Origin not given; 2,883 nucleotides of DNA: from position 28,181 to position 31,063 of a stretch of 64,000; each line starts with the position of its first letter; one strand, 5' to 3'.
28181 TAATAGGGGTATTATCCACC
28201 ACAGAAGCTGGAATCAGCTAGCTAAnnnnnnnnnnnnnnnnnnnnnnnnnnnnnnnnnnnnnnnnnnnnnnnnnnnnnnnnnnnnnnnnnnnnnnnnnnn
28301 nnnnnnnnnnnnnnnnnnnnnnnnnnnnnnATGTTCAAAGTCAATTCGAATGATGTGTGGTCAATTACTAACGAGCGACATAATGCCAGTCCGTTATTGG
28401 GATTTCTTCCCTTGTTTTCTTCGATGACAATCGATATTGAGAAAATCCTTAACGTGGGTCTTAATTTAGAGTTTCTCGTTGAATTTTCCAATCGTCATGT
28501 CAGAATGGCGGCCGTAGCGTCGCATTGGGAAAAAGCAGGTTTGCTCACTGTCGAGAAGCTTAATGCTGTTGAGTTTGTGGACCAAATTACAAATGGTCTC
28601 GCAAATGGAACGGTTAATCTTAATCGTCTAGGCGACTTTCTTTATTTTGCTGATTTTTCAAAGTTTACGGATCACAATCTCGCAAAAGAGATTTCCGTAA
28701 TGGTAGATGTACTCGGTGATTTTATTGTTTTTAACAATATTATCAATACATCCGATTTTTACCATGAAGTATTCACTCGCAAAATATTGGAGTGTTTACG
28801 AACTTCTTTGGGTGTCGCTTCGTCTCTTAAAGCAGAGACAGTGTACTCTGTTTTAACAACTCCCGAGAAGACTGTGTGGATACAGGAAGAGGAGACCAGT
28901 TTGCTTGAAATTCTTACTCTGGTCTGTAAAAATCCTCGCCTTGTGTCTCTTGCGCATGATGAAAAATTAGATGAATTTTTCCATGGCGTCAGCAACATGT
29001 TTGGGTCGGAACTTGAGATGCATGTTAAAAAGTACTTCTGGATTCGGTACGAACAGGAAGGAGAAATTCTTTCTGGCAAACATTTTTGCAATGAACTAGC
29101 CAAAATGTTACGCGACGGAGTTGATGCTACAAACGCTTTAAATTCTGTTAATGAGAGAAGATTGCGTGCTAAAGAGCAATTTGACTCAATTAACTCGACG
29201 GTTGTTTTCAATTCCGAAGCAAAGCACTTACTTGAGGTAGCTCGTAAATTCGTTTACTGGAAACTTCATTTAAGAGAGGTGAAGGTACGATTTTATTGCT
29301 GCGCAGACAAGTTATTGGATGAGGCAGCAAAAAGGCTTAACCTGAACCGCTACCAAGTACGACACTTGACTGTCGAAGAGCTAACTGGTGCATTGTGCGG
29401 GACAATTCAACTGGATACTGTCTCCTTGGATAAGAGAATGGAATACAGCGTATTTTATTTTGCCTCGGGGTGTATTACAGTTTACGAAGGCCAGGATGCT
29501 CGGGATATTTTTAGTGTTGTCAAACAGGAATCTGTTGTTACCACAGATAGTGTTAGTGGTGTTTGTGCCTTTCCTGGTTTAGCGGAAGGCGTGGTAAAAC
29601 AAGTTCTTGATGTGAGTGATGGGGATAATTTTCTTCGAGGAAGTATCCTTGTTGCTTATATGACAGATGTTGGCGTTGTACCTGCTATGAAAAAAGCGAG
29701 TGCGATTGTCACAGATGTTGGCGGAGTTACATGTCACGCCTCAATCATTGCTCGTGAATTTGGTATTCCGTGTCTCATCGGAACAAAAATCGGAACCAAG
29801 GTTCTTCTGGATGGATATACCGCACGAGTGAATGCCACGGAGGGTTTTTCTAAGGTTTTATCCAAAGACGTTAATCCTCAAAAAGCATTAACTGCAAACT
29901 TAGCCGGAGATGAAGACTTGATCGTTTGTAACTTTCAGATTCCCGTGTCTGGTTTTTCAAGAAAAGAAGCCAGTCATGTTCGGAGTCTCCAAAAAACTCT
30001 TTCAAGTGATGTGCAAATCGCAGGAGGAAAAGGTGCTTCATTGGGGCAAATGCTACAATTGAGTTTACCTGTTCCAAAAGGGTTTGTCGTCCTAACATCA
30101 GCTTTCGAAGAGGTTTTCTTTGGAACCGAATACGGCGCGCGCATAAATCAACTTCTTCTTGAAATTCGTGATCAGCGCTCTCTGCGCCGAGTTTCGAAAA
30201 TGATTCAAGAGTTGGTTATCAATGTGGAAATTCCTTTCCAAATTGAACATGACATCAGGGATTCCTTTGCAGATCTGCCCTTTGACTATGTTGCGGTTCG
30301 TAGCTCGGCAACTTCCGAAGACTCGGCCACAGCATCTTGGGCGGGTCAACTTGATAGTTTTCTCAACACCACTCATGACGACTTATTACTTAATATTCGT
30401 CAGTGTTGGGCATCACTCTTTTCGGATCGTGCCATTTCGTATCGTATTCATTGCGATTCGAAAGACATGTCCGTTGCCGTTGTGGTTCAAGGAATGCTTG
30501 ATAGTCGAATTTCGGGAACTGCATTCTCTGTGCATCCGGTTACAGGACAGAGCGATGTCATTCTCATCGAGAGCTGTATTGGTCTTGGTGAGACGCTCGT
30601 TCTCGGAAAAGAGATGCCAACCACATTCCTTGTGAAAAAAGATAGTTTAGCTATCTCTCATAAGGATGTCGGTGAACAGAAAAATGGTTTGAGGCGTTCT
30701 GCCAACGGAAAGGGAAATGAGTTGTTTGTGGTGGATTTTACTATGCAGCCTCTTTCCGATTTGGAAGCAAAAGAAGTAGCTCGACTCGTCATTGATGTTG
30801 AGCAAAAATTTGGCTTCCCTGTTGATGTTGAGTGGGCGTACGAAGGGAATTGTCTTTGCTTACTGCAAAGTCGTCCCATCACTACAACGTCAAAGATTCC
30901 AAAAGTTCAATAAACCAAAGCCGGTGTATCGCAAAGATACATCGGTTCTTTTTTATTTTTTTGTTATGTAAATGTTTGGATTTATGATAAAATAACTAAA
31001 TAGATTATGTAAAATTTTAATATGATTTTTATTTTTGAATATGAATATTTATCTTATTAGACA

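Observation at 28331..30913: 860-aa PEP-utilizing-enzyme family protein with circularly permuted domain order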

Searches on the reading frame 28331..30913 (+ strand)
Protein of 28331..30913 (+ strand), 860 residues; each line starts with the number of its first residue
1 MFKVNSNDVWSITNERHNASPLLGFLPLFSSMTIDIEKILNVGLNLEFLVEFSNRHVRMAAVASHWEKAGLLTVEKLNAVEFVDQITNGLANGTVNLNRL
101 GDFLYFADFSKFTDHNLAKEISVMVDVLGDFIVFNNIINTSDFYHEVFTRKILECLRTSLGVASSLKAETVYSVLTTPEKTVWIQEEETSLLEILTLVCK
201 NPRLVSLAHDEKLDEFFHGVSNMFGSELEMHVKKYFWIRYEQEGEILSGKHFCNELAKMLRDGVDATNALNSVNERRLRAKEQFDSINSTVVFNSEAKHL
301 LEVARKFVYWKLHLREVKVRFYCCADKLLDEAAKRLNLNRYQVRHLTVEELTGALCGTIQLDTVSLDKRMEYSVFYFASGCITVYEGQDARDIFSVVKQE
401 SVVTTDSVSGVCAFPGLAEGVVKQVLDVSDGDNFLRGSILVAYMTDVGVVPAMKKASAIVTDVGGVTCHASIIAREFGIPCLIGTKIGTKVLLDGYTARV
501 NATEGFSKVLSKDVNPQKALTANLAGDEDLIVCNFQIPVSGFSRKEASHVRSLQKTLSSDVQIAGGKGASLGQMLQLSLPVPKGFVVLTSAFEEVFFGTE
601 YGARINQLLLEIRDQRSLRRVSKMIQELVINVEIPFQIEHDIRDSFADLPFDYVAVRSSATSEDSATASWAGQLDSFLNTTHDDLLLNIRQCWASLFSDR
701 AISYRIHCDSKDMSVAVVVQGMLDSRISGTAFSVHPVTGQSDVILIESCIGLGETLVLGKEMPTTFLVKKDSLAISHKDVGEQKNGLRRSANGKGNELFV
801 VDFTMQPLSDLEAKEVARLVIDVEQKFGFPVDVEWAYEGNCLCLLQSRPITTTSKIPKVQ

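Call 3: search_protein_families(library=pfam, proteins=[window:28331-30913:+], max_evalue=0.01)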
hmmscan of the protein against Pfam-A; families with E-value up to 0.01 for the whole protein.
window:28331-30913:+ (860 aa): 2 families
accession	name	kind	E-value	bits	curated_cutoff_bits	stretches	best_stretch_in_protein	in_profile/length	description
PF01326.24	PPDK_N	-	5.2e-75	253.2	27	1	562-856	2-315/328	Pyruvate phosphate dikinase, AMP/ATP-binding domain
PF00391.29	PEP-utilizers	-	7e-20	70.8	23.1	1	436-505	3-72/72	PEP-utilising enzyme, mobile domain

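Call 4: search_protein_families(library=ncbifam, proteins=[window:28331-30913:+], max_evalue=0.01)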
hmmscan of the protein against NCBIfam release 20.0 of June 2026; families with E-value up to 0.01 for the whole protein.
window:28331-30913:+ (860 aa): 25 families
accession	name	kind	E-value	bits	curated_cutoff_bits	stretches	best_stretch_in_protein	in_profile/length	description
NF005057.0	PRK06464.1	equivalog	9.1e-106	354.7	598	2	546-855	3-340/798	phosphoenolpyruvate synthase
TIGR01418.1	PEP_synth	equivalog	3.3e-103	346.5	739.75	2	550-855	2-334/784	pyruvate, water dikinase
NF004878.0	PRK06241.1-3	subfamily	1.5e-87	294.6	945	2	560-859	15-320/891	phosphoenolpyruvate synthase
NF004877.0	PRK06241.1-2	subfamily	2.9e-87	293.8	866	2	548-859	3-321/869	phosphoenolpyruvate synthase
NF041857.1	RIF_Ptrans_rph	equivalog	3.3e-83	280.5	999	2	550-858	3-318/864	rifamycin-inactivating phosphotransferase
NF004881.0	PRK06241.2-2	equivalog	4.2e-82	276.8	883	2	554-855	9-315/898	phosphoenolpyruvate synthase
NF052632.1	undecylprod_RedH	equivalog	8.4e-75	252.3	1350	2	549-855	2-298/880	undecylprodigiosin ligase RedH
NF004879.0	PRK06241.1-4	equivalog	2.1e-74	251.2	976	2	548-859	3-321/868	phosphoenolpyruvate synthase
NF052631.1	prodigiosin_PigC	equivalog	3.2e-73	247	1300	2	553-856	5-303/883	prodigiosin ligase PigC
NF004880.0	PRK06241.2-1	equivalog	4.2e-69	233.4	972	2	552-858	6-288/837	phosphoenolpyruvate synthase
NF000283.1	RPH_KJ151292.1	equivalog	1e-55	189.4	1700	2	552-858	8-321/865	rifamycin-inactivating phosphotransferase Rph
NF004883.0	PRK06241.2-4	equivalog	9.4e-51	172.9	1063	2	556-854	24-331/928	phosphoenolpyruvate synthase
NF004882.0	PRK06241.2-3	equivalog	1.4e-35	122.7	850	2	560-854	9-280/827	phosphoenolpyruvate synthase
NF004531.0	PRK05878.1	equivalog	5.2e-23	81.4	456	2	405-505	351-452/534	pyruvate, phosphate dikinase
NF006153.0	PRK08296.1-5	subfamily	1.9e-19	69.5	578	1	406-510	502-606/608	hypothetical protein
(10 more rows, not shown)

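Call 5: search_solved_structures(query=window:28331-30913:+, max_evalue=0.01, show_alignments=2)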
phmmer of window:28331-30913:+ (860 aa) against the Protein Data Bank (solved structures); distinct sequences matched with E-value up to 0.01: 25.
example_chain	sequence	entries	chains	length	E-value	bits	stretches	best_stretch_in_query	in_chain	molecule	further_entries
8a8e_A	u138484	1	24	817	9.2e-65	222.4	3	611-854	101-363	Phosphoenolpyruvate synthase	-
9dae_A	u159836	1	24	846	5.9e-63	216.5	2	545-837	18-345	Phosphoenolpyruvate synthase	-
5hv2_A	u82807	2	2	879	1.3e-60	208.8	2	558-859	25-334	Phosphoenolpyruvate synthase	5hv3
5hv1_A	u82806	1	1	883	1.3e-60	208.7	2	559-859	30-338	Phosphoenolpyruvate synthase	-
5fbs_A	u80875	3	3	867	1.4e-60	208.7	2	560-859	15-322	Phosphoenolpyruvate synthase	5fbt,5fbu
2ols_A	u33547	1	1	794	4.3e-52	180.5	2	558-854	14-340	Phosphoenolpyruvate synthase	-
5hv6_A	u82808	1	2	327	1.9e-41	145.3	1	557-852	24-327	Phosphoenolpyruvate synthase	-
9goj_A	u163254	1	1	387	1.8e-40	142.1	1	549-855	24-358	Phosphoenolpyruvate synthase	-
2e28_A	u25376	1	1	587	4.4e-10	41.6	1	432-505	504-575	Pyruvate kinase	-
1dik_A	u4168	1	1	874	3e-08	35.5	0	561-602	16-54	PYRUVATE PHOSPHATE DIKINASE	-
9pzl_A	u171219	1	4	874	3.1e-08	35.5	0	561-597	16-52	Pyruvate, phosphate dikinase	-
2dik_A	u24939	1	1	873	3.1e-08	35.5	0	561-602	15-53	PROTEIN (PYRUVATE PHOSPHATE DIKINASE)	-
1kbl_A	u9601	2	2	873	3.2e-08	35.4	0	561-597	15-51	PYRUVATE PHOSPHATE DIKINASE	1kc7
1ggo_A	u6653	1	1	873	1.6e-07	33.1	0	561-597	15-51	PROTEIN (PYRUVATE, PHOSPHATE DIKINASE)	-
1jde_A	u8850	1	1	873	2.1e-07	32.7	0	410-485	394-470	PYRUVATE, PHOSPHATE DIKINASE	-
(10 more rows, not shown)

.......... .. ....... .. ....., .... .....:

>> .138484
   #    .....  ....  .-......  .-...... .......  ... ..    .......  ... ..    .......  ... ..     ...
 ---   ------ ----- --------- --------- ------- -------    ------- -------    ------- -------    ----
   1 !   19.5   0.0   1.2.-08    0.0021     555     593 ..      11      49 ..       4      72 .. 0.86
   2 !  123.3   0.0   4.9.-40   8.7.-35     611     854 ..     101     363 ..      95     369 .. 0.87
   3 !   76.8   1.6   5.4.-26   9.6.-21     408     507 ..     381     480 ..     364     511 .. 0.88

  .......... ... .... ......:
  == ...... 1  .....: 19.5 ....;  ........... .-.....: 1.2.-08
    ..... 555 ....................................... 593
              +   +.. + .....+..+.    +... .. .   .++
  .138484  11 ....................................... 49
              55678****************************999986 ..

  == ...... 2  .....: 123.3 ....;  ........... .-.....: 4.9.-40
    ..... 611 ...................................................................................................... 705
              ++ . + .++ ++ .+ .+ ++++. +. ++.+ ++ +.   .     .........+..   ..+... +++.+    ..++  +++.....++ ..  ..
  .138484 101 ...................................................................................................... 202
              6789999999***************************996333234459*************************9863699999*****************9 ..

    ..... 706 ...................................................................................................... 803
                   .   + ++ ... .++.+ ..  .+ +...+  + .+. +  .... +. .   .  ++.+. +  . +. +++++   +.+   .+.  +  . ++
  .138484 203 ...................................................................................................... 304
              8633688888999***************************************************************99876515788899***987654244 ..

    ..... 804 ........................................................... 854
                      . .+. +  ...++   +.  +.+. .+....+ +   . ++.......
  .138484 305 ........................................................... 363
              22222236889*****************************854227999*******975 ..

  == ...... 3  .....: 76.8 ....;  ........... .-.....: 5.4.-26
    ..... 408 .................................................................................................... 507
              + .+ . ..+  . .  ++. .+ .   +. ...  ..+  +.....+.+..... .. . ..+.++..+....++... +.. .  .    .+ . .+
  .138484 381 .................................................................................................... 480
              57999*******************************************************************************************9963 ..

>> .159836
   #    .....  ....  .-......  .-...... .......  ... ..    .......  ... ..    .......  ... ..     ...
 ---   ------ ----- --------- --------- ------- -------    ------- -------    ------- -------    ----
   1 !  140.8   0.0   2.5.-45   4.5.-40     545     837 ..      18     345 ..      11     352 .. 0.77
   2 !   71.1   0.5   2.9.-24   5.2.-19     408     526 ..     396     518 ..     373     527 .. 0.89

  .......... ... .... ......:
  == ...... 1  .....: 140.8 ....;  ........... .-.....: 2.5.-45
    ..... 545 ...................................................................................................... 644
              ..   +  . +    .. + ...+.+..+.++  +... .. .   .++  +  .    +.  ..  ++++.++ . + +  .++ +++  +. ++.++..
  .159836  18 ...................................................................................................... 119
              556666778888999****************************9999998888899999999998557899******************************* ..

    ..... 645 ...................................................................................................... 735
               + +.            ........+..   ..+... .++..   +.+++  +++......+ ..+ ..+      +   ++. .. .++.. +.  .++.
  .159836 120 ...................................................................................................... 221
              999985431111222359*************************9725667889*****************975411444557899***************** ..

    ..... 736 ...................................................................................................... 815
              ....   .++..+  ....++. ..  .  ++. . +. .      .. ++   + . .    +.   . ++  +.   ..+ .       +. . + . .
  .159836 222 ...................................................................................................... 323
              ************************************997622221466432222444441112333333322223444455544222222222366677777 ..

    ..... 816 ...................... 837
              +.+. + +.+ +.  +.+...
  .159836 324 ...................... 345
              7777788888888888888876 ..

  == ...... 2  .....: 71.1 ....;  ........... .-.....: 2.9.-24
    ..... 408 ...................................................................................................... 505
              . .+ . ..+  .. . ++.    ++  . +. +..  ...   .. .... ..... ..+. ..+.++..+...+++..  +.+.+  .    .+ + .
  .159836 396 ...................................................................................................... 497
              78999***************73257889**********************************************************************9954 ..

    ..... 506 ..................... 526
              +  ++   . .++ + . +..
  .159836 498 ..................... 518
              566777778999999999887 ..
